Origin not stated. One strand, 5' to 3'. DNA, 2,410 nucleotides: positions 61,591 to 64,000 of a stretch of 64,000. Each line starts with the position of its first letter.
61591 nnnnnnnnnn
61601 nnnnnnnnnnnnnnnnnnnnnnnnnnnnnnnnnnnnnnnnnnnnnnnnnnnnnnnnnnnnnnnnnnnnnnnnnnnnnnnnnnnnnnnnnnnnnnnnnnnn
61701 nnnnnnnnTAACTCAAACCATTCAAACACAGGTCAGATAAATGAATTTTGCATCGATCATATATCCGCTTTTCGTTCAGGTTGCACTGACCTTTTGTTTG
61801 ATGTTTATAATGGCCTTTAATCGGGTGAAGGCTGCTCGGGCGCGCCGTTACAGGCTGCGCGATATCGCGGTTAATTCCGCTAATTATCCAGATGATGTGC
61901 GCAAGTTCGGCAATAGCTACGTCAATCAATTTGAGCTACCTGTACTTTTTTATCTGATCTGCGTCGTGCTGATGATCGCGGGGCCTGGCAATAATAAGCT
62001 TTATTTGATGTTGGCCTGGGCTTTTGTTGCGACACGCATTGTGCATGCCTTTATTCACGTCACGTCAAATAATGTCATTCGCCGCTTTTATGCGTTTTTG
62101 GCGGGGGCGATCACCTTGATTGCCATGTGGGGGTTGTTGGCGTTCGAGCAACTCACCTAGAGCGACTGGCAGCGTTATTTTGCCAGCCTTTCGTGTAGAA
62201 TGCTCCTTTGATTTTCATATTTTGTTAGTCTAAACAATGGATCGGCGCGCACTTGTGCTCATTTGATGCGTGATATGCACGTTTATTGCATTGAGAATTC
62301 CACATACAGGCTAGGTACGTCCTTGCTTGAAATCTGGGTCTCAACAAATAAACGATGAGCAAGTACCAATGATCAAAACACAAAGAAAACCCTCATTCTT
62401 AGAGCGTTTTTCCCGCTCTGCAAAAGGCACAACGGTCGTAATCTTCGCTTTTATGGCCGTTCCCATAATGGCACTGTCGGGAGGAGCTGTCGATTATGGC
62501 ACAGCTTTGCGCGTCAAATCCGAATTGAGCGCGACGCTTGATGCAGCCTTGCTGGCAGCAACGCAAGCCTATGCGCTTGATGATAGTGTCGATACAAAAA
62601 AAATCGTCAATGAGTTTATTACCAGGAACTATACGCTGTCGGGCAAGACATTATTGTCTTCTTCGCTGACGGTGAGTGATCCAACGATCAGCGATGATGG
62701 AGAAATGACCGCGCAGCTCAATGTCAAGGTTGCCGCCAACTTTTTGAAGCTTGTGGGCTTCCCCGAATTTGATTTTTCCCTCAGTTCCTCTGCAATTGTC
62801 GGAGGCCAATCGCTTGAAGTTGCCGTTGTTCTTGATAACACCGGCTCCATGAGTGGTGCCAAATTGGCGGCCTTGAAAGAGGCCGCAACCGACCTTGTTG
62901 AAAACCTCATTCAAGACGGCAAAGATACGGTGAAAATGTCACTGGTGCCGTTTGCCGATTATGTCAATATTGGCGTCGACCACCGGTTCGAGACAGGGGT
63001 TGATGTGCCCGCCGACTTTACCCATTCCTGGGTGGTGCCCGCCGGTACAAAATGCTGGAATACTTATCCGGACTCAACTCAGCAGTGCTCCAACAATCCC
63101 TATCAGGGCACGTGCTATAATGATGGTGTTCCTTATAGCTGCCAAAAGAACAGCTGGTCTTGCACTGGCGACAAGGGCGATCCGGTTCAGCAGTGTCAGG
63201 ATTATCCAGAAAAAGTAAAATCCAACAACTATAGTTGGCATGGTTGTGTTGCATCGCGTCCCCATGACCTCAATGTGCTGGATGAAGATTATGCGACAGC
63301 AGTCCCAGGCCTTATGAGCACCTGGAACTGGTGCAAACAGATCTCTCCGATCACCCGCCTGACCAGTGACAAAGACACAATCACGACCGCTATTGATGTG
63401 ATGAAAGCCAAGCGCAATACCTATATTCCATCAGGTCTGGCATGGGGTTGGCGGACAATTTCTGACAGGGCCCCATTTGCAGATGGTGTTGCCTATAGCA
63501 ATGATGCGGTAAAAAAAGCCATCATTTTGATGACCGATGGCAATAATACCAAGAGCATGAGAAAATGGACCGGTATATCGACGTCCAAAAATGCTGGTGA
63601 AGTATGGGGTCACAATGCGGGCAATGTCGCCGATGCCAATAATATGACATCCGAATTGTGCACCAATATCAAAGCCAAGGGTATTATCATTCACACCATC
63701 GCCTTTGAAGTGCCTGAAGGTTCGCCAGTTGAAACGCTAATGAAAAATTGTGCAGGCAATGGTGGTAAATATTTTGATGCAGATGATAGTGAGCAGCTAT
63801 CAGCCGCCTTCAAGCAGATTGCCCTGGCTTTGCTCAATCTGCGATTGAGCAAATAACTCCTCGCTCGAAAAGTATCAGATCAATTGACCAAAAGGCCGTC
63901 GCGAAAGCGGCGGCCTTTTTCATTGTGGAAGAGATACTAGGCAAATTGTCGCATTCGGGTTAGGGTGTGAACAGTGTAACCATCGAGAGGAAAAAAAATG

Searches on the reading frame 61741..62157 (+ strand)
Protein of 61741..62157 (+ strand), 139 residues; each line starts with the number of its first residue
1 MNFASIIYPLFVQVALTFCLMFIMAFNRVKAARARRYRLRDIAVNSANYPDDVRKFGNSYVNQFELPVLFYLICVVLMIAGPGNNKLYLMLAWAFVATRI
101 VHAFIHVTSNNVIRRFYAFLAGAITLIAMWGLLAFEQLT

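Call 11: search_protein_families(library=pfam, proteins=[window:61741-62157:+], max_evalue=0.001)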
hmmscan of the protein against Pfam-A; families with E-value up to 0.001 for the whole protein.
window:61741-62157:+ (139 aa): 1 family
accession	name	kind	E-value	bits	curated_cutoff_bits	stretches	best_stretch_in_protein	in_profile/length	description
PF01124.23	MAPEG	-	1.6e-20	74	23.4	1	14-134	5-128/129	MAPEG family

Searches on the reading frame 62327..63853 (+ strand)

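Call 11: search_protein_families(library=pfam, proteins=[window:62327-63853:+], max_evalue=0.001)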
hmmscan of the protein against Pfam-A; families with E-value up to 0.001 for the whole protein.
window:62327-63853:+ (509 aa): 3 families
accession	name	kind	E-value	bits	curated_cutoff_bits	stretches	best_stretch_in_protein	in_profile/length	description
PF00092.34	VWA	-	2.2e-10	41.5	23.8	1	165-215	2-51/174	von Willebrand factor type A domain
PF13400.11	Tad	-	4.6e-09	36.9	22.3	1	34-80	1-46/47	Putative Flp pilus-assembly TadE/G-like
PF13519.12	VWA_2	-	2.3e-07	31.8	27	1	165-218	1-54/107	von Willebrand factor type A domain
